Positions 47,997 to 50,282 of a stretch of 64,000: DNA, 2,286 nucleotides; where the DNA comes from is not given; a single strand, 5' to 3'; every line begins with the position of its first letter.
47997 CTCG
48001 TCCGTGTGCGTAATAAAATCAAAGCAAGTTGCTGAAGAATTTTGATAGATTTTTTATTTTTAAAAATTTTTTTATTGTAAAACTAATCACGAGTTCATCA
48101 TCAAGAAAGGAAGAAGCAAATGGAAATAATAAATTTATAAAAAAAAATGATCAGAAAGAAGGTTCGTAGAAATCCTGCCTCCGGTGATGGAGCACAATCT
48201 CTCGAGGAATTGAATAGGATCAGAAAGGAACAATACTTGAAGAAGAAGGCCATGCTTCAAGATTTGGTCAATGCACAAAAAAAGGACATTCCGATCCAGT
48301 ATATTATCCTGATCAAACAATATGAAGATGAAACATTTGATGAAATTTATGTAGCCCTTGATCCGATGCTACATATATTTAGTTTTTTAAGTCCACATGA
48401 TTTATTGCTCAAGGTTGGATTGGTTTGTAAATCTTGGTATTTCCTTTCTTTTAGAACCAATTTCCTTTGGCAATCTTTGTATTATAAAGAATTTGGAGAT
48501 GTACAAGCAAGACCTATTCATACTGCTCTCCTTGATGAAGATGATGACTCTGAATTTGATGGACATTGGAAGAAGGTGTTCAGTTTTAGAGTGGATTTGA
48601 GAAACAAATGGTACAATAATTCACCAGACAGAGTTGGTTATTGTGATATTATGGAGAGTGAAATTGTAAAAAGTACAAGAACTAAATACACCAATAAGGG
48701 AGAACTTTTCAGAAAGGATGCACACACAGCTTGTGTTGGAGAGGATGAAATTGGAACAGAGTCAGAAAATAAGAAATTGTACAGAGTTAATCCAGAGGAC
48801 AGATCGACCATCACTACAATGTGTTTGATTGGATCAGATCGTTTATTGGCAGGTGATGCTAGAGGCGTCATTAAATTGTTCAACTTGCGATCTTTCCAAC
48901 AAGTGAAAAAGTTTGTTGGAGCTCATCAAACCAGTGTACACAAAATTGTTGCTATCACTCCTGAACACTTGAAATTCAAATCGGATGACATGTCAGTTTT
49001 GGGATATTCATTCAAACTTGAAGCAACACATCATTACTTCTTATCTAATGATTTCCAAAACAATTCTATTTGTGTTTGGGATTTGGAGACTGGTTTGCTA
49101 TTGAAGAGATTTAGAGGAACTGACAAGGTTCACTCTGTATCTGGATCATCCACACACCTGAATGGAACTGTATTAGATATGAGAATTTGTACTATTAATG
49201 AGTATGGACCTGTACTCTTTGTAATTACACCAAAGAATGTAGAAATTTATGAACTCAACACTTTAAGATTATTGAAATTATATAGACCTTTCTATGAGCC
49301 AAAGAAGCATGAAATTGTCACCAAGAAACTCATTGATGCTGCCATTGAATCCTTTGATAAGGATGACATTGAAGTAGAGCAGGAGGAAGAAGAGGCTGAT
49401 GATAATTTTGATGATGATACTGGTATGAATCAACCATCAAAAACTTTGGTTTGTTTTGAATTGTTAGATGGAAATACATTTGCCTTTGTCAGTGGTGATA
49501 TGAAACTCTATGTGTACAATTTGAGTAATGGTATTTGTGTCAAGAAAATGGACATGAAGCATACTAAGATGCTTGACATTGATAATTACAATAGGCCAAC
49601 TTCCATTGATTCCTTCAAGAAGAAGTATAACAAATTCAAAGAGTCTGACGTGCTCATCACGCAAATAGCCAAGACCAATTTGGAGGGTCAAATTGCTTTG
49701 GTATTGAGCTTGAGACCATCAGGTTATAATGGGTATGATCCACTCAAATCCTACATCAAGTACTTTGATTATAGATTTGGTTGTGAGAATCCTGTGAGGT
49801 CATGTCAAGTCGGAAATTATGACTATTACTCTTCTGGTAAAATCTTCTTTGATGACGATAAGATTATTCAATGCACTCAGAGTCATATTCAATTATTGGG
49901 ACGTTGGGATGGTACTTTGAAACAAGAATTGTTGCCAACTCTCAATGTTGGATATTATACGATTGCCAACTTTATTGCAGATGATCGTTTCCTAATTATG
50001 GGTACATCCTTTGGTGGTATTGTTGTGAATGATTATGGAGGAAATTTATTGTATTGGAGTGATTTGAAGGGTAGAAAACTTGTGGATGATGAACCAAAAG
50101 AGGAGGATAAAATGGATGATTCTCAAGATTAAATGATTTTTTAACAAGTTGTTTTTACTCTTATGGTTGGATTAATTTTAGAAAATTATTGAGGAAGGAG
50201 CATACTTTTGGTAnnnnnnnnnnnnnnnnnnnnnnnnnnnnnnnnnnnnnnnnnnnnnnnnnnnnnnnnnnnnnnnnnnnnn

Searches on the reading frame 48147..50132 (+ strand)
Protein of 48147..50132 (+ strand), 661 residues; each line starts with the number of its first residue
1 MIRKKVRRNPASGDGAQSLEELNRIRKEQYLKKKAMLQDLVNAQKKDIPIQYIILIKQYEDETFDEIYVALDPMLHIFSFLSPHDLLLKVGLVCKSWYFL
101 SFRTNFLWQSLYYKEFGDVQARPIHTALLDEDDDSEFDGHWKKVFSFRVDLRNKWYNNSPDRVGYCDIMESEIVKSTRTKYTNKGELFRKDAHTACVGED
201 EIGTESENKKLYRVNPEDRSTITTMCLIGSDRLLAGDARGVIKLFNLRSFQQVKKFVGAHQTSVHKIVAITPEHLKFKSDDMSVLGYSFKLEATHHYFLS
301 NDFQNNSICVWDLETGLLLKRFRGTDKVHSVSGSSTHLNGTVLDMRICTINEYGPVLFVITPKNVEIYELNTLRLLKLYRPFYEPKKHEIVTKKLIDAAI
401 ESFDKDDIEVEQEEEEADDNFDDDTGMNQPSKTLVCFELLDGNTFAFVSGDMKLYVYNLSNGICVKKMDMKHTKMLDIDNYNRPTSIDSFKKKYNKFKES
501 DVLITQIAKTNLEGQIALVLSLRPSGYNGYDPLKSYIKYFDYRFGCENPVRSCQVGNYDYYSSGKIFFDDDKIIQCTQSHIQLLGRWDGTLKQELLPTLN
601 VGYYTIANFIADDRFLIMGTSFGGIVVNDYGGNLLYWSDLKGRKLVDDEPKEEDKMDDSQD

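Call 26: search_protein_families(library=pfam, proteins=[window:48147-50132:+], max_evalue=0.0001)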
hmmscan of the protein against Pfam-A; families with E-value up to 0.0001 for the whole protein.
window:48147-50132:+ (661 aa): 3 families
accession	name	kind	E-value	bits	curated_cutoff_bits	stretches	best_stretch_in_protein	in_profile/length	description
PF12937.12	F-box-like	-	3.8e-10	39.8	24.3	1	74-113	9-46/47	F-box-like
PF25171.1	Beta-prop_WDR36-Utp21_1st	-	3.6e-05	23.7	80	0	275-327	186-236/266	WDR36/Utp21 first beta-propeller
PF24796.1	WDR55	-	5.5e-05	22.8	200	0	209-276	169-237/296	WDR55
